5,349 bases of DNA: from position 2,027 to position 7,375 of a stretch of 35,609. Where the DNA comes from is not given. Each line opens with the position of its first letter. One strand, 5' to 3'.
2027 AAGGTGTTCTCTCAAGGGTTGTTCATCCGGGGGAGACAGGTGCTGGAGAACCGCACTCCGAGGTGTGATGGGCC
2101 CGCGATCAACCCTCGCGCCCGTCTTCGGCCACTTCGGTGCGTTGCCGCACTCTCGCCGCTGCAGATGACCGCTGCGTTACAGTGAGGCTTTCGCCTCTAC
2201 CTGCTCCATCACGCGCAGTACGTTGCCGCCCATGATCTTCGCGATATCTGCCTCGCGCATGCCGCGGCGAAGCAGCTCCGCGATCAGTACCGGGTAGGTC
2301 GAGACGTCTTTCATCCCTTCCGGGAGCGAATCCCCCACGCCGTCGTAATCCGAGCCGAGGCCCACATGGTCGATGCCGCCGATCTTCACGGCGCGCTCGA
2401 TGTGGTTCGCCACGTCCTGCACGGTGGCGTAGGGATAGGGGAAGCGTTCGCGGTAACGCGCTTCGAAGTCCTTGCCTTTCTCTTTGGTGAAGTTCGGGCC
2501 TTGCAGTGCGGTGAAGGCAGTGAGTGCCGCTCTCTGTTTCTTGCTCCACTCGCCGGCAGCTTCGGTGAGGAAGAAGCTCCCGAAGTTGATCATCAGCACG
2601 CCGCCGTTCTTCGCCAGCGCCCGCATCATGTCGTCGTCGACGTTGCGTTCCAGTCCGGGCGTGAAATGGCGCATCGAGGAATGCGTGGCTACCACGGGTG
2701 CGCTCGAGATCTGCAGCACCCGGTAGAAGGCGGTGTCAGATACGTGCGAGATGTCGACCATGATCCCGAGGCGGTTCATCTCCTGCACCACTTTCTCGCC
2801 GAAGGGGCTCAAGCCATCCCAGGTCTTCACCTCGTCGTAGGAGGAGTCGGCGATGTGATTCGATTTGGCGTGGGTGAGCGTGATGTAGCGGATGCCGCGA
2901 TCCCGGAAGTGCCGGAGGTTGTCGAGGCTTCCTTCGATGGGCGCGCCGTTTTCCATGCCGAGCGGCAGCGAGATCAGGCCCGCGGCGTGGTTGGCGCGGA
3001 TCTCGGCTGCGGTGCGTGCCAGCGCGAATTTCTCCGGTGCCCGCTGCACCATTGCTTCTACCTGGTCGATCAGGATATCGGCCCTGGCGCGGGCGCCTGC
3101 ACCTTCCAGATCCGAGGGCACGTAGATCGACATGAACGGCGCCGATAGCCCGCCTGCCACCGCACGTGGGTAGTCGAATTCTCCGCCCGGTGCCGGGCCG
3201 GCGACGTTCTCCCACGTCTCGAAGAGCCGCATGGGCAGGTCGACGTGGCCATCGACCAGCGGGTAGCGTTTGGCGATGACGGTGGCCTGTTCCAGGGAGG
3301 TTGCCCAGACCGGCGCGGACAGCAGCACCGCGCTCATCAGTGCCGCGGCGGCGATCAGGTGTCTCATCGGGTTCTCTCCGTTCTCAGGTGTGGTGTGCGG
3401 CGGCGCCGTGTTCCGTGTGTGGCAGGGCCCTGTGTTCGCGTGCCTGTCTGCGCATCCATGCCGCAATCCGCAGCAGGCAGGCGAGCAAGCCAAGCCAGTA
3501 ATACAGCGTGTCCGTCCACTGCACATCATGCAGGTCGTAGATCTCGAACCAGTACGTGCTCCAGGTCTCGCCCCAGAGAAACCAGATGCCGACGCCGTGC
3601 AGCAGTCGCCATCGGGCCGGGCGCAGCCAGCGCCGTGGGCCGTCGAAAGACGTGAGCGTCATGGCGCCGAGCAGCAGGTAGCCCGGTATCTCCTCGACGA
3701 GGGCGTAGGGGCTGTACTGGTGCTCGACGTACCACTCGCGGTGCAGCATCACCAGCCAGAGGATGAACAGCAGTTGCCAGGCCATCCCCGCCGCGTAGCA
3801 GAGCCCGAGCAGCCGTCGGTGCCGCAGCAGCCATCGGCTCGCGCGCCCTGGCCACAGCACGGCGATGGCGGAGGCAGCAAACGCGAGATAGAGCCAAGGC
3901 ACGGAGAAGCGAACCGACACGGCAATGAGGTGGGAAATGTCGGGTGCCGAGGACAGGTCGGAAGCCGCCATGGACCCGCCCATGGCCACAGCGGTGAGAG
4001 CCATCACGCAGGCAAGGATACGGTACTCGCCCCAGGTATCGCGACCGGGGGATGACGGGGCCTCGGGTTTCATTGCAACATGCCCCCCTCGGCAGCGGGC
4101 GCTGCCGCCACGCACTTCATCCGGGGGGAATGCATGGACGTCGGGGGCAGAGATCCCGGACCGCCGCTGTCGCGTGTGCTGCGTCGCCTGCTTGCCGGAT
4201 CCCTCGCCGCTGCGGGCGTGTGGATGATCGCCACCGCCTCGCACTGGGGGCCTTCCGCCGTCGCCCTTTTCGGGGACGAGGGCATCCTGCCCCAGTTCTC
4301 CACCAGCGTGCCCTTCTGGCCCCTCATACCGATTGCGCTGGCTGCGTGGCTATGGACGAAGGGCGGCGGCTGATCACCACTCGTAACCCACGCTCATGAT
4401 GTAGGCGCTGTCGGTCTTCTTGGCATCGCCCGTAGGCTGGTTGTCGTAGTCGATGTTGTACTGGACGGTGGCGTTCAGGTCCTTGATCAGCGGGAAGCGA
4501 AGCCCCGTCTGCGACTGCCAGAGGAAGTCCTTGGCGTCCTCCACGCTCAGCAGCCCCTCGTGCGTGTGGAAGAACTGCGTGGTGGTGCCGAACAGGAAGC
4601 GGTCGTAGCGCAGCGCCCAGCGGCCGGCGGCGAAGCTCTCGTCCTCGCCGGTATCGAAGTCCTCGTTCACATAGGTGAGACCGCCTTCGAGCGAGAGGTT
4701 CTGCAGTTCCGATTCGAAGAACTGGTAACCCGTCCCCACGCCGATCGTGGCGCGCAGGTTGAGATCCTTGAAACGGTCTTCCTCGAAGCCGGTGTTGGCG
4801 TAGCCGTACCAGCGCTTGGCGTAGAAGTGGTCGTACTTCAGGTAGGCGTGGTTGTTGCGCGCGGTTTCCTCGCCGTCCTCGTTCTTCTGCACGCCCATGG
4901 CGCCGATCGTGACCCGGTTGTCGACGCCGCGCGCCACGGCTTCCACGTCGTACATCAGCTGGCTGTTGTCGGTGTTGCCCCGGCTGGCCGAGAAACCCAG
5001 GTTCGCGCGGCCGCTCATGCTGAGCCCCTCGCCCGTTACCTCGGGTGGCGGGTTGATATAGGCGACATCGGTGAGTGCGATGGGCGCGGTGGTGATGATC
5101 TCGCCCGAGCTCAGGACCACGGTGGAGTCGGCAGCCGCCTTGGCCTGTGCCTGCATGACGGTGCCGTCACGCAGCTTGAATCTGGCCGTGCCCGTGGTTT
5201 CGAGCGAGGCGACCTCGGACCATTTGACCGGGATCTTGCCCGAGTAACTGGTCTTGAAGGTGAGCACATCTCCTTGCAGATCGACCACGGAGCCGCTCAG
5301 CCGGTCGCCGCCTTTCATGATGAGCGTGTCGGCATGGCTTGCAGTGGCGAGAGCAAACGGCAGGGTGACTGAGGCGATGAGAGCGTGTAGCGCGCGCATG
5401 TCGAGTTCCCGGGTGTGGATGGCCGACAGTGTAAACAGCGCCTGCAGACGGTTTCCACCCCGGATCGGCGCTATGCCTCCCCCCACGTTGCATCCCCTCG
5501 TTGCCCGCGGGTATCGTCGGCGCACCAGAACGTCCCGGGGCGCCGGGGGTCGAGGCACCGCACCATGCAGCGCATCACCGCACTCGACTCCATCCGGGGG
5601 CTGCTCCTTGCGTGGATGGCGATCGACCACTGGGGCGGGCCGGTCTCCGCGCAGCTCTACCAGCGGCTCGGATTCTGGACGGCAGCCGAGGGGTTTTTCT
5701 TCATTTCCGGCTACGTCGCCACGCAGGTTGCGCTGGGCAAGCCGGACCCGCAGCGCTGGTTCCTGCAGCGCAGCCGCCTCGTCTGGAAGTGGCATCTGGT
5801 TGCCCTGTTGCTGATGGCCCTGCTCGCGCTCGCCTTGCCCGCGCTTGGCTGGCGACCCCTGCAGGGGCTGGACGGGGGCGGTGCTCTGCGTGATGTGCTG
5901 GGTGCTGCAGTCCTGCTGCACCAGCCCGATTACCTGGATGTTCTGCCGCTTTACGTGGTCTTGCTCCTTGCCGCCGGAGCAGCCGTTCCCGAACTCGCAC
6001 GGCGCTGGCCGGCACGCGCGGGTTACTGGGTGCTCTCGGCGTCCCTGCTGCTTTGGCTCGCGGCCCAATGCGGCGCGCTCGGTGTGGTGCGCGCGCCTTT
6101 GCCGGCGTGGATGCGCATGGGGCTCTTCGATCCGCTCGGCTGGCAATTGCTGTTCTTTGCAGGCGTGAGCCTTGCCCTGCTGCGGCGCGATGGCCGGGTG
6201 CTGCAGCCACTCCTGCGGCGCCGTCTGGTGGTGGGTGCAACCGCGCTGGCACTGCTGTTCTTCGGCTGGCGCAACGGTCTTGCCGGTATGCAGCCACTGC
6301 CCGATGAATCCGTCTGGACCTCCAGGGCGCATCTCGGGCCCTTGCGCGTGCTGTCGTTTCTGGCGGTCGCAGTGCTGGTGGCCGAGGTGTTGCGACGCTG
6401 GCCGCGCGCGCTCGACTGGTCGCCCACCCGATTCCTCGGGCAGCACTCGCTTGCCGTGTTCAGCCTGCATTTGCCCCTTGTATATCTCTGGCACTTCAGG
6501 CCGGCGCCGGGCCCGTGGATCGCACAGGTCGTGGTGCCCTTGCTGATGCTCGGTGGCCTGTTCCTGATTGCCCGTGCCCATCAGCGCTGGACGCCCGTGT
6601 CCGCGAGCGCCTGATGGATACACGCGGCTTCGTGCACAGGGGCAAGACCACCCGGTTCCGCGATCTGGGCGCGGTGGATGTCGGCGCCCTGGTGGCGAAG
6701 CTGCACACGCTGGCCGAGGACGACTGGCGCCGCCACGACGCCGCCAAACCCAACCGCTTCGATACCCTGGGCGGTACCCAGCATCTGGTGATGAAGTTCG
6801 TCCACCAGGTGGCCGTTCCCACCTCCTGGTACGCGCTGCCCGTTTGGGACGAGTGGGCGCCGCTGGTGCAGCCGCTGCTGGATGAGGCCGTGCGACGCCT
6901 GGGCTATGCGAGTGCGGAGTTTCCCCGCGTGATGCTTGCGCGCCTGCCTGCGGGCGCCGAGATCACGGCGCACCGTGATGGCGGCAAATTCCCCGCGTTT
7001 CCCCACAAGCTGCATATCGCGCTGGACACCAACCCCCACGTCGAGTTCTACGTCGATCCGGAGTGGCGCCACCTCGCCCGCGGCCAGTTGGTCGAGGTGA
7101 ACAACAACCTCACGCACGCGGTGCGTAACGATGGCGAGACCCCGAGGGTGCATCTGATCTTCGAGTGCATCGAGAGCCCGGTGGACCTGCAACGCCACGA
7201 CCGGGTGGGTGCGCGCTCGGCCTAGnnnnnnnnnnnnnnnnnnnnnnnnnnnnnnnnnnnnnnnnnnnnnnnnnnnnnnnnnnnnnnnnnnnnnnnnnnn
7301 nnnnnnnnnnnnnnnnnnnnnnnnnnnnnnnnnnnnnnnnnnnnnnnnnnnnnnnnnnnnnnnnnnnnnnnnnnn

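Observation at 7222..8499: Apparent circular permutation of a flavin amine oxidase: the canonical C-terminal FAD segment is encoded at the N-terminus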

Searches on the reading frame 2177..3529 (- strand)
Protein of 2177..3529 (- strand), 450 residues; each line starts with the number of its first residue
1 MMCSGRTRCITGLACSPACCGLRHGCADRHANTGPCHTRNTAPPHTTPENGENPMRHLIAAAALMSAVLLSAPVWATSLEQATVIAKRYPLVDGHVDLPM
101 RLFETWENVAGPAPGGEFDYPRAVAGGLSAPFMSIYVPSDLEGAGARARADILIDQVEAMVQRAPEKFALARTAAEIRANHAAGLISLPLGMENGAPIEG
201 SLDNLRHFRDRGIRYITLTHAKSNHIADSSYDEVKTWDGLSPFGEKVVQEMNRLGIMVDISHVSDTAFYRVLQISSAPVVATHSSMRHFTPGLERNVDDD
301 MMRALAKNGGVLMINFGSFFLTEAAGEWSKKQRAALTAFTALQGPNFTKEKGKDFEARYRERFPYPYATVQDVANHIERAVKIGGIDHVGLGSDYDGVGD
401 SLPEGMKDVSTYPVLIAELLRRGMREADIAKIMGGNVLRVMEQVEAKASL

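Call 18: search_protein_families(library=pfam, proteins=[window:2177-3529:-], max_evalue=0.001)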
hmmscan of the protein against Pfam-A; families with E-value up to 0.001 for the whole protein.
window:2177-3529:- (450 aa): 1 family
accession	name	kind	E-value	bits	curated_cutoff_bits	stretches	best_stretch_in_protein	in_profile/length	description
PF01244.27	Peptidase_M19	-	3.9e-99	332.2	26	1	87-443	4-319/319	Membrane dipeptidase (Peptidase family M19)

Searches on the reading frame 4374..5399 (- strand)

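Call 18: search_protein_families(library=pfam, proteins=[window:4374-5399:-], max_evalue=0.001)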
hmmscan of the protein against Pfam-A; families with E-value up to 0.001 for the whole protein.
window:4374-5399:- (341 aa): 1 family
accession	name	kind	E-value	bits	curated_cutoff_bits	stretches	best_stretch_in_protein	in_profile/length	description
PF04338.18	DUF481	-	1.8e-56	191.9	21.1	1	132-341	1-210/210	Protein of unknown function, DUF481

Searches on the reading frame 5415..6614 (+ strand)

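Call 18: search_protein_families(library=pfam, proteins=[window:5415-6614:+], max_evalue=0.001)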
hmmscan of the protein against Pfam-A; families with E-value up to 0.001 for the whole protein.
window:5415-6614:+ (399 aa): 1 family
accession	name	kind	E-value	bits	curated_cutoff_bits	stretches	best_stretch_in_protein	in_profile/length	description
PF10129.15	OpgC_C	-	1.1e-42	146.7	21.4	1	53-391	1-355/358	OpgC protein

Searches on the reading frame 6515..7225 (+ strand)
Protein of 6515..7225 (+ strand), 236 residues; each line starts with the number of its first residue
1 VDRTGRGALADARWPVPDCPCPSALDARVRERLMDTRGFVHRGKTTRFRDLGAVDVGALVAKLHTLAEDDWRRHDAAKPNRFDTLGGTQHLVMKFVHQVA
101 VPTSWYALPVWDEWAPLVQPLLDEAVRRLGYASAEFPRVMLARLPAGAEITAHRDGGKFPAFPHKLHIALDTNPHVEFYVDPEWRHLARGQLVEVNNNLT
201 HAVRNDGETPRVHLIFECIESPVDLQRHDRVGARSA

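Call 18: search_protein_families(library=pfam, proteins=[window:6515-7225:+], max_evalue=0.001)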
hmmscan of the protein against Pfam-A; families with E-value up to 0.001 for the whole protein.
window:6515-7225:+ (236 aa): 2 families
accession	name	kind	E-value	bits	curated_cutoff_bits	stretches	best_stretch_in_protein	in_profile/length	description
PF05118.21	Asp_Arg_Hydrox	-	1.5e-13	51.4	22.6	1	132-219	71-155/157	Aspartyl/Asparaginyl beta-hydroxylase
PF07883.17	Cupin_2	-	0.00031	20.8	27.2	0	176-210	29-63/70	Cupin domain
